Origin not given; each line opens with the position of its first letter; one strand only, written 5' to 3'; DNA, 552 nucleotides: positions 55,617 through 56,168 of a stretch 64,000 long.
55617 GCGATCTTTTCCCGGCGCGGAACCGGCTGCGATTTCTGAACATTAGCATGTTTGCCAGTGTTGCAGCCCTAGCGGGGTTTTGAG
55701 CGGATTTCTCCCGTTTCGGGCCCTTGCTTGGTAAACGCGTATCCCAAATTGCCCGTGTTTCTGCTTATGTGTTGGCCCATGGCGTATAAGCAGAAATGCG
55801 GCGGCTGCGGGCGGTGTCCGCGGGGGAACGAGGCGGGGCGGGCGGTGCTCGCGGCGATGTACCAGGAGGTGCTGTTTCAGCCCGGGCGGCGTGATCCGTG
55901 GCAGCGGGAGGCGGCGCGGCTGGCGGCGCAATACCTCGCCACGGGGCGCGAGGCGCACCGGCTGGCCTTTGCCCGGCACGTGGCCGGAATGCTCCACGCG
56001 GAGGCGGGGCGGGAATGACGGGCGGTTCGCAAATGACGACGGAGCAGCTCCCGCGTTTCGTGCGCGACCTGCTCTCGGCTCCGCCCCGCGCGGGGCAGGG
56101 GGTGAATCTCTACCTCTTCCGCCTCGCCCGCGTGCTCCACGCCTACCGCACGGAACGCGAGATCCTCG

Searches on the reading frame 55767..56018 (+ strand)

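Call 38: search_protein_families(library=phrogs, proteins=[window:55767-56018:+], max_evalue=0.01)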
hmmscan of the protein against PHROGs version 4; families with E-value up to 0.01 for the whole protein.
window:55767-56018:+ (83 aa): 0 families

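Call 39: search_protein_families(library=ncbifam, proteins=[window:55767-56018:+], max_evalue=0.01)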
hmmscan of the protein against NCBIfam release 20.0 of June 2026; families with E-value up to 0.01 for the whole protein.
window:55767-56018:+ (83 aa): 0 families

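Call 49: search_protein_families(library=pfam, proteins=[window:55767-56018:+], max_evalue=0.01)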
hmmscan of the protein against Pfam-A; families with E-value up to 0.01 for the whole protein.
window:55767-56018:+ (83 aa): 1 family
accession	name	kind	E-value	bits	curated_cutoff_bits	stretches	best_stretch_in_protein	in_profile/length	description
PF17937.6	TetR_C_28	-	0.0048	17.7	26.4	1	24-73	16-65/96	Tetracyclin repressor-like, C-terminal domain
